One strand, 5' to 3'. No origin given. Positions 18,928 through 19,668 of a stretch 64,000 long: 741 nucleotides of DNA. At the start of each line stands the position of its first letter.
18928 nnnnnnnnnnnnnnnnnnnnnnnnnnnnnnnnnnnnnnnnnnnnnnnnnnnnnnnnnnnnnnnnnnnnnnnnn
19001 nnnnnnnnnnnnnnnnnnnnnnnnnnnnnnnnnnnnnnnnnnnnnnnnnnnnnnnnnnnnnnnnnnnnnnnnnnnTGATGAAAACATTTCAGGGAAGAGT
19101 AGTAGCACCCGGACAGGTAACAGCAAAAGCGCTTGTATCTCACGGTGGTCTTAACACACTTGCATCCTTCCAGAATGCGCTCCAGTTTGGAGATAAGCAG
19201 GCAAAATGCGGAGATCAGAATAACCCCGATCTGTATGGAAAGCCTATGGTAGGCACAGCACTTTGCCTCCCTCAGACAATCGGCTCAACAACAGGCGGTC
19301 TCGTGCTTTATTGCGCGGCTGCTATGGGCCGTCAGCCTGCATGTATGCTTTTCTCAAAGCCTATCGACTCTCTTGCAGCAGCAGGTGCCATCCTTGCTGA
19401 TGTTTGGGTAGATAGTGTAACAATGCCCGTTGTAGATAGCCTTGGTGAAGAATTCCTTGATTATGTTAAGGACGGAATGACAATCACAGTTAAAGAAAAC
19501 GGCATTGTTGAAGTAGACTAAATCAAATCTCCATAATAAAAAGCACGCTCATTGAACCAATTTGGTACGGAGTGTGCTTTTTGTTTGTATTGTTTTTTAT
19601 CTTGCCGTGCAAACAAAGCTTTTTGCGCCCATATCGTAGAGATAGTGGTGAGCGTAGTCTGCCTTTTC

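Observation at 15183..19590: MarR-controlled operon pairing a 2-enoate-reductase-type flavoenzyme with two-subunit aconitase X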

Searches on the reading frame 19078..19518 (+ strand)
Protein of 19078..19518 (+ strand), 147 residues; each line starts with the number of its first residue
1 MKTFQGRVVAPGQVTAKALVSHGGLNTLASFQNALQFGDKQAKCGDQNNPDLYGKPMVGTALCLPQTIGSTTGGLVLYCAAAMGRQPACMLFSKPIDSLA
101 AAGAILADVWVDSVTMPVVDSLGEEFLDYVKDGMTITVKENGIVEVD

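Call 3: search_protein_families(library=pfam, proteins=[window:19078-19518:+])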
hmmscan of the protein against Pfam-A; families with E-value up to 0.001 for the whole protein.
window:19078-19518:+ (147 aa): 1 family
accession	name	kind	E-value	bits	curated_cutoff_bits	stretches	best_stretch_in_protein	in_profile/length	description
PF01989.23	AcnX_swivel_put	-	9.7e-12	45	27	1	47-109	16-77/80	Aconitase X swivel domain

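Call 4: search_protein_families(library=ncbifam, proteins=[window:19078-19518:+])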
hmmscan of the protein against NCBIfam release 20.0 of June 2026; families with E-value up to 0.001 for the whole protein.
window:19078-19518:+ (147 aa): 2 families
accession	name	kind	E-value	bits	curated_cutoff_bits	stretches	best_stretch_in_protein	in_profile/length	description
NF003046.0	PRK03955.1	equivalog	6.7e-11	42.2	163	1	3-146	3-129/132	DUF126 domain-containing protein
NF051439.1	C3LHypDHLhpIPSEAE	equivalog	1e-05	24.2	700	1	46-143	34-127/555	cis-3-hydroxy-L-proline dehydratase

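Call 28: search_solved_structures(query=window:19078-19518:+, max_evalue=10, show_alignments=4)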
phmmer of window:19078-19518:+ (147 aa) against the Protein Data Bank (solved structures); distinct sequences matched with E-value up to 10: 6.
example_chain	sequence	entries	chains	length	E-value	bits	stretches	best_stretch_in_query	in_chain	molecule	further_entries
7cnr_B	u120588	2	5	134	6.5e-05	26.2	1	45-116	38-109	UPF0107 protein TK1248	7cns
2hi6_A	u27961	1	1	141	0.00086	22.6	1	48-145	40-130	UPF0107 protein AF0055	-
7cnp_A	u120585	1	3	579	0.0014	21.9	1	43-127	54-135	cis-3-hydroxy-L-proline dehydratase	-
7d2r_A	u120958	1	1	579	0.0015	21.8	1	43-127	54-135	cis-3-hydroxy-L-proline dehydratase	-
7cnq_A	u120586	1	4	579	0.0037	20.5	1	43-127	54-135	cis-3-hydroxy-L-proline dehydratase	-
5v74_A1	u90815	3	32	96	0.56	13.4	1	53-104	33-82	Ethanolamine utilization protein EutN/carboxysome structural protein Ccml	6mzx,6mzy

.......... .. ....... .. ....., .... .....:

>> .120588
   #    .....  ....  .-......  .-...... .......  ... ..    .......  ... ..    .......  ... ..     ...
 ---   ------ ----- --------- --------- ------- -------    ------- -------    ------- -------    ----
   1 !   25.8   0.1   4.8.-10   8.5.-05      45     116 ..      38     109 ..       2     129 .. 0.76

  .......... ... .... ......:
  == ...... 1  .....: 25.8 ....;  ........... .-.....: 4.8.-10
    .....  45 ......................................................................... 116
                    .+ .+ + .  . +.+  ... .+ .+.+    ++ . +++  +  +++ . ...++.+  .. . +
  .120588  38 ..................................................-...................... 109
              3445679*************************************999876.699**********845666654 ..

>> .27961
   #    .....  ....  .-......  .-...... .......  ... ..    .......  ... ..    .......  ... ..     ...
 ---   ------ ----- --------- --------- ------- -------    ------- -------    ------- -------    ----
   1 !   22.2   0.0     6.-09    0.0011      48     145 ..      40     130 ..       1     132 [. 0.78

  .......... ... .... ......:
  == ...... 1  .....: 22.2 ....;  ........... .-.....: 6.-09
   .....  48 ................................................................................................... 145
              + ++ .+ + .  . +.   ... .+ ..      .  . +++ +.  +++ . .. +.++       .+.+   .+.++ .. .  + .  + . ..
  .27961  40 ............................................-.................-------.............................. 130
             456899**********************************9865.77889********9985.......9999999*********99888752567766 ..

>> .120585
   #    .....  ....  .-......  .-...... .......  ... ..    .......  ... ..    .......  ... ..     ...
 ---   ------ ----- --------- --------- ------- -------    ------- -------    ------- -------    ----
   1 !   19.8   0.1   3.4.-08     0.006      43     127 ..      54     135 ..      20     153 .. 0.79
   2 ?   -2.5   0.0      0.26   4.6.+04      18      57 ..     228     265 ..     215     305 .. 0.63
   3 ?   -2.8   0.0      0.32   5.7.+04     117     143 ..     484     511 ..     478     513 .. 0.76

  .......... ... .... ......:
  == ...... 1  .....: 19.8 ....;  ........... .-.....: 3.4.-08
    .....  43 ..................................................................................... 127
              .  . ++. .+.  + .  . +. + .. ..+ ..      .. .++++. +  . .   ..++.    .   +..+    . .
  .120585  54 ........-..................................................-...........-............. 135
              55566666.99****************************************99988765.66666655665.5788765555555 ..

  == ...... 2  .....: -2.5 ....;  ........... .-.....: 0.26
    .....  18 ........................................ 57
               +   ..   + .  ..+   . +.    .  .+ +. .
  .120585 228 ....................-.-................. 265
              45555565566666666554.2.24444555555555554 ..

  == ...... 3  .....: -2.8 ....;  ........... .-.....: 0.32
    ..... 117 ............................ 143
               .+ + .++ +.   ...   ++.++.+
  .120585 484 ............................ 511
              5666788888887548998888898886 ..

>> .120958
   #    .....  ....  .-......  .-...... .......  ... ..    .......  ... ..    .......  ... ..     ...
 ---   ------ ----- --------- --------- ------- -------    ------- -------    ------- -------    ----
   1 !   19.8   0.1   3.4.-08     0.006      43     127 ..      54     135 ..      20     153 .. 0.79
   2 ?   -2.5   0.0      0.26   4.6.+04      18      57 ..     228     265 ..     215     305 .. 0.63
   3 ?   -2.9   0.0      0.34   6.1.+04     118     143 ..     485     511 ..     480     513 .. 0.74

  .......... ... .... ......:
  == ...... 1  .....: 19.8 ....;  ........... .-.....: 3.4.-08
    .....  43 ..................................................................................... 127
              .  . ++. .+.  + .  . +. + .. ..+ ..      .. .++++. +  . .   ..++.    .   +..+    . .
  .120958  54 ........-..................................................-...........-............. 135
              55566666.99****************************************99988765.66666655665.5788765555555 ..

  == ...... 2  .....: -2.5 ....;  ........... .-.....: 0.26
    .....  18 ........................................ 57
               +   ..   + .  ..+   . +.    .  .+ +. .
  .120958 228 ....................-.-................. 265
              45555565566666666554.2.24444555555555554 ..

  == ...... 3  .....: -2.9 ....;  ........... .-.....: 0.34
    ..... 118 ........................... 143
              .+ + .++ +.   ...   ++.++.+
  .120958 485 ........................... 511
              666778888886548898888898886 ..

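Call 80: search_solved_structures(query=A7, max_evalue=0.01, show_alignments=3)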
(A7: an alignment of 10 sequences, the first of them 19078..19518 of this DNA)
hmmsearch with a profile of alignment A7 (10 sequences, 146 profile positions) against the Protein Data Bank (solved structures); distinct sequences matched with E-value up to 0.01: 11.
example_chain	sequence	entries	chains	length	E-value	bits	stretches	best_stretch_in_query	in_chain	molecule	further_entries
6een_C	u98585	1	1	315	1.3e-13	54.1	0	76-104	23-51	Designer Pentatricopeptide Protein dPPR10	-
6een_A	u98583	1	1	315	1.8e-12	50.4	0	76-104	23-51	Designer Pentatricopeptide Protein dPPR10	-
7cnr_B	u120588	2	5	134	5.3e-12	48.9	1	4-140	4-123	UPF0107 protein TK1248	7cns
6een_D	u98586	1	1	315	5.5e-12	48.8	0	76-104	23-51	Designer Pentatricopeptide Protein dPPR10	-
6een_B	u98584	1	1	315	1.3e-11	47.7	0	76-104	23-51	Designer Pentatricopeptide Protein dPPR10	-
2hi6_A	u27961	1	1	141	3.3e-11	46.3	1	2-143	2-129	UPF0107 protein AF0055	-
5i9d_A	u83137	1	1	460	9.6e-08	35.1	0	76-104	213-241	pentatricopeptide repeat protein dPPR-U8A2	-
4ozs_A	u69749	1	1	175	3.2e-06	30.1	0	76-104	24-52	Alpha solenoid protein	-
7cnp_A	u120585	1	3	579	8e-05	25.6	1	51-122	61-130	cis-3-hydroxy-L-proline dehydratase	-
7d2r_A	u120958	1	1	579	8.1e-05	25.6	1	51-122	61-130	cis-3-hydroxy-L-proline dehydratase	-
7cnq_A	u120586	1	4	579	0.00046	23.1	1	51-122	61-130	cis-3-hydroxy-L-proline dehydratase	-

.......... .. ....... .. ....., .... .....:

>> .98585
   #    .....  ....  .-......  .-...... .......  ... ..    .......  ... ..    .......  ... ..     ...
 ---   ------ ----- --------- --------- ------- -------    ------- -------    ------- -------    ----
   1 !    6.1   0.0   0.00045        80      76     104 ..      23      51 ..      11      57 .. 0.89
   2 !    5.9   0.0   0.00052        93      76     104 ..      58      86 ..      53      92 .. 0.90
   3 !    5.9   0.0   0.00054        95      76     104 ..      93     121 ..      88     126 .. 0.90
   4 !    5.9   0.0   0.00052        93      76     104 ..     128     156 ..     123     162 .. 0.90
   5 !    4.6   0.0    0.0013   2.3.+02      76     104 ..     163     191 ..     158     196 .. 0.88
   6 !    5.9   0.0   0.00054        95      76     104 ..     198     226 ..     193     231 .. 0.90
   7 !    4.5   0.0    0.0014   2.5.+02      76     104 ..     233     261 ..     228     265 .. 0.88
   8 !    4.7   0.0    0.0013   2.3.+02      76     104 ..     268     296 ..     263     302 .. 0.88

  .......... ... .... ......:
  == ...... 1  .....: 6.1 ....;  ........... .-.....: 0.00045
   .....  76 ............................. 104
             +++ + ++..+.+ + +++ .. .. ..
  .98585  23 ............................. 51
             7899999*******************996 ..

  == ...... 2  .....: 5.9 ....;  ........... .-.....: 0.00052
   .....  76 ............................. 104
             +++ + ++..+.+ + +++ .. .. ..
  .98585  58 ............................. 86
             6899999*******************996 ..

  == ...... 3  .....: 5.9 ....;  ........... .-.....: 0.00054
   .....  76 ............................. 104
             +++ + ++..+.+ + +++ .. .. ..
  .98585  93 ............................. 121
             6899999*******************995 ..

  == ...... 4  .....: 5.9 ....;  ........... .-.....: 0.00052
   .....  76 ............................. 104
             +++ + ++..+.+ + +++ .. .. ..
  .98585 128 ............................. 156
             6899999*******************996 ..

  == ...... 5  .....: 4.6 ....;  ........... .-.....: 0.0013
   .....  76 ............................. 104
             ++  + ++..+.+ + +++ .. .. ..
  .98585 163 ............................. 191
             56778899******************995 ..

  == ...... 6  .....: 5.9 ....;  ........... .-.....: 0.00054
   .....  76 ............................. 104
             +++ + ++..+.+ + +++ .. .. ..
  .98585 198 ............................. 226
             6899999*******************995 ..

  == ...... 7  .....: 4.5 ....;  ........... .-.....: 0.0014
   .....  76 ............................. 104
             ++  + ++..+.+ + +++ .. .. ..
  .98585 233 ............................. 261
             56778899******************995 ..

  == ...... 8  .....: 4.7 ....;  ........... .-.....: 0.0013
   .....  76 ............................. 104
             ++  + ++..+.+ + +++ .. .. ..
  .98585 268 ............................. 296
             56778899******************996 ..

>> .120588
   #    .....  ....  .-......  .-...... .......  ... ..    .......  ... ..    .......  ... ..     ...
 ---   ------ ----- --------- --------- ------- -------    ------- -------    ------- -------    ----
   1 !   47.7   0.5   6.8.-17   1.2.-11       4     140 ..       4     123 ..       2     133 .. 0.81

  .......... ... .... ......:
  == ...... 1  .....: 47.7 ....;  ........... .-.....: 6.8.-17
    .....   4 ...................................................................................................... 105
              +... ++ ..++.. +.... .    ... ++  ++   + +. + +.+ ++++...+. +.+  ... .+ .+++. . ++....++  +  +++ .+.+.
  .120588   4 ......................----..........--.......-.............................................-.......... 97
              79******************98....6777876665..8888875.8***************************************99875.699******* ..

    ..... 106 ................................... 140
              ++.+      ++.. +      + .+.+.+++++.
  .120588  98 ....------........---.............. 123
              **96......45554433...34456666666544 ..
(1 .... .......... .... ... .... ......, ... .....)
